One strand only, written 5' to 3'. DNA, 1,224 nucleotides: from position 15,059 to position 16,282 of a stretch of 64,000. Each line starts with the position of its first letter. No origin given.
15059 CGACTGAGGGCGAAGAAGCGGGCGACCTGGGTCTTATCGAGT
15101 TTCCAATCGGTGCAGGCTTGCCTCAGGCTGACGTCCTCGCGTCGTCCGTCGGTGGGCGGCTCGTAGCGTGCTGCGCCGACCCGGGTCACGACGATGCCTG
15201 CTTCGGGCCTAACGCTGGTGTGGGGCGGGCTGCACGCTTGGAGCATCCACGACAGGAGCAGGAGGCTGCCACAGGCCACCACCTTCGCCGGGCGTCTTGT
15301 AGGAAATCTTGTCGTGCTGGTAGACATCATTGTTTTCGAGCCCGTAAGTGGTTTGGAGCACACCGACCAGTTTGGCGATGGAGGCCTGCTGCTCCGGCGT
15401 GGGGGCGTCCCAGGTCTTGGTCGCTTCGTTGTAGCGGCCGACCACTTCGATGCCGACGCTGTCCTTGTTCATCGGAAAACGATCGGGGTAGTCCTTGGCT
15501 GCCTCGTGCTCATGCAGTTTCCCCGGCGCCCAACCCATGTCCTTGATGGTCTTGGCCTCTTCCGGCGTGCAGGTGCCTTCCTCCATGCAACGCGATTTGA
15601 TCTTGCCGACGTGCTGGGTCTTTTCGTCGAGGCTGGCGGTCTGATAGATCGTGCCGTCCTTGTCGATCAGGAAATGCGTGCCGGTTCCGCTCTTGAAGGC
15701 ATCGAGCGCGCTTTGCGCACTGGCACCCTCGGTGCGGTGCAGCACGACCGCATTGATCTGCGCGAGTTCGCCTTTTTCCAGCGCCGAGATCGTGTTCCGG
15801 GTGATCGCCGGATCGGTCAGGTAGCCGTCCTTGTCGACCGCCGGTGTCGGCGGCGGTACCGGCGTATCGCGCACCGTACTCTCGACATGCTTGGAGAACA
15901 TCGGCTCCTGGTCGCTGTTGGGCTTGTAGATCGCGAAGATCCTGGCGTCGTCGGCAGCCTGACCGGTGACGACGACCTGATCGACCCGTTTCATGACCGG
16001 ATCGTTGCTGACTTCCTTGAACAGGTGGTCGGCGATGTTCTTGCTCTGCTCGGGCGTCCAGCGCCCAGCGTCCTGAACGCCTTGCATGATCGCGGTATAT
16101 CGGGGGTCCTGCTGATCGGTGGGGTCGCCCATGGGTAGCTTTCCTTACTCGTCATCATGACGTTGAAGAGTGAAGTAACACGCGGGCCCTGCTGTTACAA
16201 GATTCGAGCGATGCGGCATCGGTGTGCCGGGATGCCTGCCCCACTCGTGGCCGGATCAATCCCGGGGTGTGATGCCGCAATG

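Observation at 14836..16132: Signal-less Amidase_2 hydrolase with an N-terminal XVIPCD-like module plus a Cys-rich lipoprotein: candidate antibacterial effector-immunity pair with inverted domain order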

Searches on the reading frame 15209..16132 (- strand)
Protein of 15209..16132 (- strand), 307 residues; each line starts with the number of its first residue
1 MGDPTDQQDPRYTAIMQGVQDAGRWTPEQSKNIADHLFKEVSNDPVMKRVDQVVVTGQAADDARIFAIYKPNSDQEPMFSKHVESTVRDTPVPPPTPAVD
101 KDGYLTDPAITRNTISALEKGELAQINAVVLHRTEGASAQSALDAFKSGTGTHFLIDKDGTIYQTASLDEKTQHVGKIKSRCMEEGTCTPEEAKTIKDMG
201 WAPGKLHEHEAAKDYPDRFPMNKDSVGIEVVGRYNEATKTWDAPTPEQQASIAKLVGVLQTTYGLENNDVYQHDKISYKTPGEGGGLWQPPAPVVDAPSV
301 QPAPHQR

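Call 3: search_protein_families(library=pfam, proteins=[window:15209-16132:-], max_evalue=10)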
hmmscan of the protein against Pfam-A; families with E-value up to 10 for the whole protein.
window:15209-16132:- (307 aa): 3 families
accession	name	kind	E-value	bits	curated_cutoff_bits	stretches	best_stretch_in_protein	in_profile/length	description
PF01510.30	Amidase_2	-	2.4e-19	70.4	26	1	124-276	3-122/131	N-acetylmuramoyl-L-alanine amidase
PF12323.14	HTH_OrfB_IS605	-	0.18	11.7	21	1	244-258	12-26/47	Helix-turn-helix domain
PF23002.2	PIN-like_DDX60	-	0.22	11.3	27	1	35-88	150-203/225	ATP-dependent RNA helicase DDX60, PIN-like domain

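Call 4: search_protein_families(library=ncbifam, proteins=[window:15209-16132:-], max_evalue=10)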
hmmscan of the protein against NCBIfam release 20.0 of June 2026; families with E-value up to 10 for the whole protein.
window:15209-16132:- (307 aa): 2 families
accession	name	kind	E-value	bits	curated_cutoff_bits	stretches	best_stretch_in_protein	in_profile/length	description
NF008758.0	PRK11789.1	equivalog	6.5e-06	25.6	143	2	209-277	100-162/190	1,6-anhydro-N-acetylmuramyl-L-alanine amidase AmpD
TIGR03506.1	FlgEFG_subfam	subfamily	0.075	12.7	70.25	1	95-179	199-282/351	flagellar hook-basal body complex protein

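Call 5: find_homologous_proteins(query=window:15209-16132:-)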
Query window:15209-16132:- (307 aa): 304 proteins with E <= 0.001 among 1608 candidates; the best 120 are listed.
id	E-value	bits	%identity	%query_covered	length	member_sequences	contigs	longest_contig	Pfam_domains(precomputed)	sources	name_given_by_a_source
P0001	7.5e-203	691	98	100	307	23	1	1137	PF01510.31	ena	-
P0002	1.8e-141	489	69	100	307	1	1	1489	PF01510.31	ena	-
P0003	4.8e-138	478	69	97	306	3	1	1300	PF01510.31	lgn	-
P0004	4.5e-132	458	66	96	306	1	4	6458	PF01510.31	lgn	-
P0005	2.8e-94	334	54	97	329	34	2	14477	PF01510.31,PF20410.4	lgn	-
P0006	8.9e-93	329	54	95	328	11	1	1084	PF01510.31,PF20410.4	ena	-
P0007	1.2e-92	329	53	94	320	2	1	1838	PF01510.31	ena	-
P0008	2.4e-90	321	52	93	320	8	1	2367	PF01510.31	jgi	jgi:hypothetical protein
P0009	5.0e-90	320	51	96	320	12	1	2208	PF01510.31,PF20410.4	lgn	-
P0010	2.1e-89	318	59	82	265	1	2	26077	PF01510.31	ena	-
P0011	1.3e-87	312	55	88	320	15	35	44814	PF01510.31,PF20410.4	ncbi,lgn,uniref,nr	ncbi:peptidoglycan recognition family protein [Lysobacter enzymogenes]|uniref:N-acetylmuramoyl-L-ala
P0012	7.1e-86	307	49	98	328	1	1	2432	PF01510.31,PF20410.4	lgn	-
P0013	3.9e-80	288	54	86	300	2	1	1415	PF01510.31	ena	-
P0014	2.6e-77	279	52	85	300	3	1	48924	PF01510.31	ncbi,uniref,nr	ncbi:peptidoglycan recognition protein family protein [Stenotrophomonas ginsengisoli]|uniref:peptido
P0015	4.2e-77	278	47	98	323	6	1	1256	PF01510.31,PF20410.4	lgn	-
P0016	6.0e-76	274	48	91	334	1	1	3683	PF01510.31,PF20410.4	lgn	-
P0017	9.9e-76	273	51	93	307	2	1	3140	PF01510.31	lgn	-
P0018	4.8e-75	271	51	88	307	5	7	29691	PF01510.31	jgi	jgi:hypothetical protein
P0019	6.2e-75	271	47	94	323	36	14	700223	PF01510.31,PF20410.4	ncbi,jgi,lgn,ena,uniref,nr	ncbi:peptidoglycan recognition family protein [Pseudoxanthomonas winnipegensis]|jgi:hypothetical pro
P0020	1.8e-74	269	47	94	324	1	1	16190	PF01510.31,PF20410.4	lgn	-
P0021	3.3e-74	268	45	98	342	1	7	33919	PF01510.31,PF20410.4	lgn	-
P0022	3.4e-74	268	47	94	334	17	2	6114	PF01510.31,PF20410.4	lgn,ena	-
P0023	1.2e-73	267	45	98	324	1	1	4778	PF01510.31,PF20410.4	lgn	-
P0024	4.4e-73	265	48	91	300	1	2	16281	PF01510.31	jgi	jgi:hypothetical protein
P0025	6.0e-73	264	50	83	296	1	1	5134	PF01510.31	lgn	-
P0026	9.4e-72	260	48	86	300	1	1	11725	PF01510.31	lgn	-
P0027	8.0e-69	251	44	93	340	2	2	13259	PF01510.31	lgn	-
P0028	1.2e-68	250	44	97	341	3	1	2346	PF01510.31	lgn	-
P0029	1.3e-68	250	59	60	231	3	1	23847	PF01510.31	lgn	-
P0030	1.5e-68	250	58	62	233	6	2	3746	PF01510.31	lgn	-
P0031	1.8e-68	250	59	60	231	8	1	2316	PF01510.31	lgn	-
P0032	2.7e-68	249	64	57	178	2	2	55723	PF01510.31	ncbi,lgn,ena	-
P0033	3.0e-68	249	58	62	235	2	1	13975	PF01510.31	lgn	-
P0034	4.9e-68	248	44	95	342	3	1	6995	PF01510.31,PF20410.4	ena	-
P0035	1.1e-66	244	43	98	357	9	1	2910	PF01510.31,PF20410.4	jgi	jgi:hypothetical protein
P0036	2.6e-66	243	53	62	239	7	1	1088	PF01510.31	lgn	-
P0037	2.6e-66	243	58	60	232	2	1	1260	PF01510.31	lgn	-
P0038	3.7e-66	242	53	67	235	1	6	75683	PF01510.31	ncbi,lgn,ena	-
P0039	4.8e-66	242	58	61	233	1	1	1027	PF01510.31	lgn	-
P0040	5.2e-66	242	56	63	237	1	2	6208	PF01510.31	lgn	-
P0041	1.2e-65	240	56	62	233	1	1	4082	PF01510.31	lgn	-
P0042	1.3e-65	240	57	60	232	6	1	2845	PF01510.31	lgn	-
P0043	1.3e-65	240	43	90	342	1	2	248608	PF01510.31,PF20410.4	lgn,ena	-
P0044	2.6e-65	239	58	60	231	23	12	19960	PF01510.31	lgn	-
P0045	2.8e-65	239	43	98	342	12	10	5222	PF01510.31,PF20410.4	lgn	-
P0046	2.9e-65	239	41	99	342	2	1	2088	PF01510.31,PF20410.4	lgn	-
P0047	3.9e-65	239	43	93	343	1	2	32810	PF01510.31,PF20410.4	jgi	jgi:hypothetical protein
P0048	3.9e-65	239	52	68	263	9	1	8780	PF01510.31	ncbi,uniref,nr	ncbi:peptidoglycan recognition protein family protein [Xenorhabdus lircayensis]|uniref:N-acetylmuram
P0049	4.7e-65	238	42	93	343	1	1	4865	PF01510.31,PF20410.4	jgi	jgi:N-acetylmuramoyl-L-alanine amidase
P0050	5.2e-65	238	46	80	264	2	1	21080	PF01510.31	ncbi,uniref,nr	ncbi:peptidoglycan recognition protein family protein [Xenorhabdus sp. BG5]|uniref:peptidoglycan rec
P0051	9.4e-65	237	43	94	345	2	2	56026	PF01510.31,PF20410.4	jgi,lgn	jgi:hypothetical protein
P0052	1.6e-64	237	54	67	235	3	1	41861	PF01510.31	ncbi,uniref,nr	ncbi:peptidoglycan recognition protein family protein [Pseudomonas sp. Hp2]|uniref:peptidoglycan rec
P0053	2.1e-64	236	54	67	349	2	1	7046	PF01510.31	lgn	-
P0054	2.9e-64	236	42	98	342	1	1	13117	PF01510.31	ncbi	-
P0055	3.8e-64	235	57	62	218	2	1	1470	PF01510.31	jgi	jgi:N-acetyl-anhydromuramyl-L-alanine amidase AmpD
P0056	6.4e-64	235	55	64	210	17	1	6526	PF01510.31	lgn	-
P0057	7.0e-64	235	58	63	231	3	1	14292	PF01510.31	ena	-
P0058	7.1e-64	235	42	97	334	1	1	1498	PF01510.31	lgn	-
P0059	1.3e-63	234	42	94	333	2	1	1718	PF01510.31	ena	-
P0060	3.5e-63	232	42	97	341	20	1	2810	PF01510.31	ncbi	-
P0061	4.0e-63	232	44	94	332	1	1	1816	PF01510.31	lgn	-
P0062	6.9e-63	231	52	68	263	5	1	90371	PF01510.31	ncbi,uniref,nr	ncbi:N-acetylmuramoyl-L-alanine amidase [Xenorhabdus sp. XENO-10]|uniref:N-acetylmuramoyl-L-alanine 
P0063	7.4e-63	231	43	97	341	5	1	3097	PF01510.31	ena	-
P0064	9.5e-63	231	42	98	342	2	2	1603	PF01510.31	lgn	-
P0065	1.4e-62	230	57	63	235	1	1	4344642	PF01510.31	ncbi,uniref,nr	ncbi:N-acetylmuramoyl-L-alanine amidase [Luteimonas sp. R10]|uniref:peptidoglycan recognition protei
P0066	3.0e-62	229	56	62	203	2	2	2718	PF01510.31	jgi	jgi:N-acetyl-anhydromuramyl-L-alanine amidase AmpD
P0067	7.6e-62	228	54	65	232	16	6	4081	PF01510.31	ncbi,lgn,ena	-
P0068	1.0e-61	227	53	64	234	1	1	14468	PF01510.31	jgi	jgi:hypothetical protein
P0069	1.1e-61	227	40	97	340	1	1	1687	PF01510.31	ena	-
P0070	2.1e-61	226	54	64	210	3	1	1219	PF01510.31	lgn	-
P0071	2.9e-61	226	49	62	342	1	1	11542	PF01510.31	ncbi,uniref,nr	ncbi:peptidoglycan recognition family protein [Stenotrophomonas sp. YIM B06876]|uniref:peptidoglycan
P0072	4.4e-61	225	50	67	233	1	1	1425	PF01510.31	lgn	-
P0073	5.4e-61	225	52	64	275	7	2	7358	PF01510.31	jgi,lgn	-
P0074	6.1e-61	225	55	62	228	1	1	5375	PF01510.31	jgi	jgi:N-acetyl-anhydromuramyl-L-alanine amidase AmpD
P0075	1.2e-60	224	52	67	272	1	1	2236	PF01510.31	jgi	jgi:hypothetical protein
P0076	1.5e-60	224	56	63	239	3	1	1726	PF01510.31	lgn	-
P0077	1.8e-60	223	41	98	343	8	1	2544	PF01510.31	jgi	-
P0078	2.3e-60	223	53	62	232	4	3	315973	PF01510.31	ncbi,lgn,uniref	ncbi:N-acetylmuramoyl-L-alanine amidase [Luteimonas sp. MJ250]|uniref:N-acetylmuramoyl-L-alanine ami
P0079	2.4e-60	223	52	63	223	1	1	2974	PF01510.31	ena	-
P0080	2.8e-60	223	55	62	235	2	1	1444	PF01510.31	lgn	-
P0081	3.4e-60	222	55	62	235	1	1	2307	PF01510.31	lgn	-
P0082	3.4e-60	222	54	66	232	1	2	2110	PF01510.31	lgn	-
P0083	4.2e-60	222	46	78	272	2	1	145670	PF01510.31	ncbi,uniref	ncbi:N-acetylmuramoyl-L-alanine amidase [Archangium sp.]|uniref:peptidoglycan recognition protein fa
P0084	6.2e-60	222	51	69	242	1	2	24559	PF01510.31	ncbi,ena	-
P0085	9.9e-60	221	56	64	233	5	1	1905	PF01510.31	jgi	-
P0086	2.6e-59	220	42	98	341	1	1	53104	PF01510.31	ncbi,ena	-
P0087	2.6e-59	220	50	69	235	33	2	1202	PF01510.31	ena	-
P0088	6.1e-59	218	41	98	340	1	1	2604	PF01510.31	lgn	-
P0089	8.3e-59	218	52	62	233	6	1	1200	PF01510.31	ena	-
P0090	8.9e-59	218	52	66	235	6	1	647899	PF01510.31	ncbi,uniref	ncbi:N-acetylmuramoyl-L-alanine amidase [Lysobacter sp. F60174L2]|uniref:N-acetylmuramoyl-L-alanine 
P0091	1.4e-58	217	53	62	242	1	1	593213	PF01510.31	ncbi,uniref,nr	ncbi:peptidoglycan recognition protein family protein [Budvicia diplopodorum]|uniref:peptidoglycan r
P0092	2.7e-58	216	53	62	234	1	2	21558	PF01510.31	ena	-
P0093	2.9e-58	216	54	61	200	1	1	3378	PF01510.31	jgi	jgi:N-acetyl-anhydromuramyl-L-alanine amidase AmpD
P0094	3.5e-58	216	52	63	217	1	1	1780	PF01510.31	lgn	-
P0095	5.7e-58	215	54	62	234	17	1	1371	PF01510.31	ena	-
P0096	2.4e-57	213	54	62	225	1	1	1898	PF01510.31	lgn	-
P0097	4.6e-57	212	55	62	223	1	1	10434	PF01510.31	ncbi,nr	ncbi:MAG: N-acetylmuramoyl-L-alanine amidase [Luteimonas sp.]|nr:N-acetylmuramoyl-L-alanine amidase 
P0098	4.6e-57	212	50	65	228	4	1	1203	PF01510.31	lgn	-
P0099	5.2e-57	212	47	67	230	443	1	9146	PF01510.31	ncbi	ncbi:TPA: N-acetylmuramoyl-L-alanine amidase, partial [Escherichia coli]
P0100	1.2e-56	211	50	65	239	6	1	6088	PF01510.31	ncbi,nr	ncbi:N-acetylmuramoyl-L-alanine amidase, partial [Salmonella enterica subsp. enterica]|nr:N-acetylmu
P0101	2.8e-56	210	49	64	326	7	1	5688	PF01510.31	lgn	-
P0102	3.0e-56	210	50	67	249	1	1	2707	PF01510.31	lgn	-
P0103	3.0e-56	209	53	62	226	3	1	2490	PF01510.31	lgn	-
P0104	4.7e-56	209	52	62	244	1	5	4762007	PF01510.31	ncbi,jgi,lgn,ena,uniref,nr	ncbi:peptidoglycan recognition protein family protein [Intestinirhabdus alba]|jgi:hypothetical prote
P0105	7.1e-56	208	49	65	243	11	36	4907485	PF01510.31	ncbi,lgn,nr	ncbi:N-acetylmuramoyl-L-alanine amidase [Salmonella enterica]|nr:N-acetylmuramoyl-L-alanine amidase 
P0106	1.8e-55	207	38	94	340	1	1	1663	PF01510.31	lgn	-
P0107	9.5e-55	205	53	62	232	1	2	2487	PF01510.31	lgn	-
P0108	1.6e-54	204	49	64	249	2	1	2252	PF01510.31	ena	-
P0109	5.4e-54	202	50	62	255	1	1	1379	PF01510.31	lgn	-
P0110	8.8e-54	201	52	62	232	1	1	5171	PF01510.31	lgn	-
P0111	2.0e-53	200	52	63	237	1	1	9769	PF01510.31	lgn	-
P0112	3.8e-53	199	52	62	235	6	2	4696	PF01510.31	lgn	-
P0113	4.3e-53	199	51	61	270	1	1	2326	PF01510.31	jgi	jgi:N-acetylmuramoyl-L-alanine amidase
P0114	5.6e-53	199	48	73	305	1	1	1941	PF01510.31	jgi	jgi:hypothetical protein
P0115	1.3e-52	198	53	59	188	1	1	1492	PF01510.31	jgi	jgi:N-acetyl-anhydromuramyl-L-alanine amidase AmpD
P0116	3.5e-51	193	47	61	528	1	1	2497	PF01510.31,PF01471.24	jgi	jgi:peptidoglycan hydrolase-like protein with peptidoglycan-binding domain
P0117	9.6e-50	188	47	65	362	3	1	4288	PF01476.27,PF01510.31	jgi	-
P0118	1.9e-48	184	49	62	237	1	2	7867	PF01510.31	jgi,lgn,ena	-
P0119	1.1e-47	181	45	69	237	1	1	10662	PF01510.31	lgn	-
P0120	2.3e-47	180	42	72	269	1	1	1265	PF01510.31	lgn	-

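Call 7: search_protein_families(library=pfam, proteins=[P0002, P0004, P0005, P0011, P0019, P0021, P0043, P0014, P0035, P0054], max_evalue=1)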
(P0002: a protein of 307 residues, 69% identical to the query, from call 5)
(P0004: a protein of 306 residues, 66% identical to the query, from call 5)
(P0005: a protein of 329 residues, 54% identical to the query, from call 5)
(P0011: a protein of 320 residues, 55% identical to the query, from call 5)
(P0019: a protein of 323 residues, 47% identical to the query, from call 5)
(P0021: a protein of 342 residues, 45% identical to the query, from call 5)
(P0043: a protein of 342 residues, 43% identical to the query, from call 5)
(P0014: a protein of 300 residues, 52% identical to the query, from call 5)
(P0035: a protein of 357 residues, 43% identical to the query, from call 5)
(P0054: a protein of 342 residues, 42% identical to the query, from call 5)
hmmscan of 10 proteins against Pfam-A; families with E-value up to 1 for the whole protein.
P0002 (307 aa): 2 families
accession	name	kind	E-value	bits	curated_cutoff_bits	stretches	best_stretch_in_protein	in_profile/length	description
PF01510.30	Amidase_2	-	1.1e-17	65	26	1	126-276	5-122/131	N-acetylmuramoyl-L-alanine amidase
PF20410.3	X-Tfes_XVIPCD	-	0.00092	20.2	24.9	1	19-85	22-84/101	X-Tfes, XVIPCD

P0004 (306 aa): 1 family
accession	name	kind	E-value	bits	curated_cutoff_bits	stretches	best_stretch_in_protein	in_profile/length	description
PF01510.30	Amidase_2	-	4.1e-20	72.9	26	1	124-275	4-122/131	N-acetylmuramoyl-L-alanine amidase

P0005 (329 aa): 2 families
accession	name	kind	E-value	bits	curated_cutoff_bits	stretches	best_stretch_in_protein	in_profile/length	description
PF01510.30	Amidase_2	-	1e-19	71.6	26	1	146-298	3-122/131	N-acetylmuramoyl-L-alanine amidase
PF20410.3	X-Tfes_XVIPCD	-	6.9e-09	36.6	24.9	1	19-114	2-98/101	X-Tfes, XVIPCD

P0011 (320 aa): 2 families
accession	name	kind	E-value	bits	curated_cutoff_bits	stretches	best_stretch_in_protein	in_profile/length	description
PF01510.30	Amidase_2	-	9.4e-19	68.5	26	1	138-287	6-122/131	N-acetylmuramoyl-L-alanine amidase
PF20410.3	X-Tfes_XVIPCD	-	4.3e-10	40.5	24.9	1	9-89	2-83/101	X-Tfes, XVIPCD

P0019 (323 aa): 2 families
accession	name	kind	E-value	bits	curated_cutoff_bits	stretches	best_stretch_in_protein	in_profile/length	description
PF01510.30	Amidase_2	-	3.2e-21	76.5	26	1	139-293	4-122/131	N-acetylmuramoyl-L-alanine amidase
PF20410.3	X-Tfes_XVIPCD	-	3.9e-10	40.6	24.9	1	9-105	1-98/101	X-Tfes, XVIPCD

P0021 (342 aa): 2 families
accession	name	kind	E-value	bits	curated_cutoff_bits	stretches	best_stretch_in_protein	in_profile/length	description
PF01510.30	Amidase_2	-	4.7e-18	66.2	26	1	147-311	4-126/131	N-acetylmuramoyl-L-alanine amidase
PF20410.3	X-Tfes_XVIPCD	-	5.1e-07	30.6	24.9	1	12-114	2-98/101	X-Tfes, XVIPCD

P0043 (342 aa): 3 families
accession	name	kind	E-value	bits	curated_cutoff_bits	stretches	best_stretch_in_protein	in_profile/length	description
PF01510.30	Amidase_2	-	2.6e-22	80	26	1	146-312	4-127/131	N-acetylmuramoyl-L-alanine amidase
PF20410.3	X-Tfes_XVIPCD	-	3.5e-08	34.4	24.9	1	10-112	1-97/101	X-Tfes, XVIPCD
PF14444.12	S1-like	-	0.11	12.9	25.2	1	287-329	7-50/58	S1-like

P0014 (300 aa): 1 family
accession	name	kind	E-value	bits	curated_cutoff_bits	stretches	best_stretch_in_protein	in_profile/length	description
PF01510.30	Amidase_2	-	1.5e-21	77.5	26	1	114-273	3-127/131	N-acetylmuramoyl-L-alanine amidase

P0035 (357 aa): 3 families
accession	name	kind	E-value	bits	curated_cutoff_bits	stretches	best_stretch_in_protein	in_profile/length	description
PF01510.30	Amidase_2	-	2.5e-22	80.1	26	1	164-330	4-127/131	N-acetylmuramoyl-L-alanine amidase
PF20410.3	X-Tfes_XVIPCD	-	2.7e-08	34.7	24.9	1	29-131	2-98/101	X-Tfes, XVIPCD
PF14444.12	S1-like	-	0.044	14.2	25.2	1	305-334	7-37/58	S1-like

P0054 (342 aa): 2 families
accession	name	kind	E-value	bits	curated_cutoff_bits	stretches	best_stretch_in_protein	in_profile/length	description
PF01510.30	Amidase_2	-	1.7e-22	80.6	26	1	146-312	4-127/131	N-acetylmuramoyl-L-alanine amidase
PF20410.3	X-Tfes_XVIPCD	-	4.9e-06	27.5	24.9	1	11-109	2-93/101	X-Tfes, XVIPCD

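Call 18: find_related_loci(query=A1, collection=genome_contigs, flank=10000)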
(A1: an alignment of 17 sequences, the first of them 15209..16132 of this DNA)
Query A1 (307 aa) in genome_contigs; peptide patterns used: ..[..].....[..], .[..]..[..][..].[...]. (x = any residue, [..] = any of these).
386 stretches matched a pattern; 320 encode a relative of the query (tblastn E <= 1e-3); the best 80 are kept; 80 distinct loci.
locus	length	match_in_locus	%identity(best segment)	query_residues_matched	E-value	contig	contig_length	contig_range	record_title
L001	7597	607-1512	89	1-302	0e+0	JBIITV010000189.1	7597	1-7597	MAG: Lysobacteraceae bacterium isolate ME2004-08-06_3300043437_group2_bin106 Rohwer_bin2503_scaffold_12149_c1, whole gen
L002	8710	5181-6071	69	7-304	5e-136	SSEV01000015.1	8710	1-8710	MAG: Lysobacteraceae bacterium isolate Bin_5_5 c_000000148818, whole genome shotgun sequence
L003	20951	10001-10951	53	1-303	2e-99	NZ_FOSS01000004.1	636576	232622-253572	Lysobacter sp. cf310, whole genome shotgun sequence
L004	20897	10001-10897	54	11-303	1e-98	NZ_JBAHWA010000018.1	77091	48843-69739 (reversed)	Lysobacter sp. CCNWLW3 scaffold18, whole genome shotgun sequence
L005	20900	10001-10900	53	11-303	6e-98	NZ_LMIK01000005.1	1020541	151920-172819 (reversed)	Lysobacter sp. Root76 contig_3, whole genome shotgun sequence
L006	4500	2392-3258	52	15-298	6e-96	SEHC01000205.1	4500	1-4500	MAG: Lysobacteraceae bacterium isolate PMG_160 scaffold_42868, whole genome shotgun sequence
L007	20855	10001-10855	54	19-296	2e-89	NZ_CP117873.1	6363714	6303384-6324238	Lysobacter enzymogenes strain Lj46 chromosome, complete genome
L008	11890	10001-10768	52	33-292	1e-84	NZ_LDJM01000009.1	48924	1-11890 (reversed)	Stenotrophomonas ginsengisoli strain DSM 24757 contig_9, whole genome shotgun sequence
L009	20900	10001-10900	47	3-292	8e-80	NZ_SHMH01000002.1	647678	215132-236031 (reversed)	Pseudoxanthomonas winnipegensis strain NML 130738 NML130738_2, whole genome shotgun sequence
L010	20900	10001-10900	47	3-292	4e-79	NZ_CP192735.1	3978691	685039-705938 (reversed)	Dyella sp. KULCS107 chromosome, complete genome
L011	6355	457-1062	54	79-288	6e-74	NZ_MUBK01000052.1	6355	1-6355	Xenorhabdus beddingii strain DSM 4764 Xbed_52, whole genome shotgun sequence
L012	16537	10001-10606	54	79-288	7e-74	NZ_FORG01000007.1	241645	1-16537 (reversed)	Xenorhabdus mauleonii strain DSM 17908, whole genome shotgun sequence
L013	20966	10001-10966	43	3-301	8e-73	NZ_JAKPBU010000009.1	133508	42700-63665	Lysobacter sp. M2-1 Scaffold2_8, whole genome shotgun sequence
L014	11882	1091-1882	46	39-288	6e-72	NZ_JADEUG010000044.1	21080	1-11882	Xenorhabdus sp. BG5 X_BG5_44, whole genome shotgun sequence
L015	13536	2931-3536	53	99-303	1e-70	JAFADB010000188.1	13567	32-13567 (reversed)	MAG: Proteobacteria bacterium isolate OH_SBB_64 k127_210137, whole genome shotgun sequence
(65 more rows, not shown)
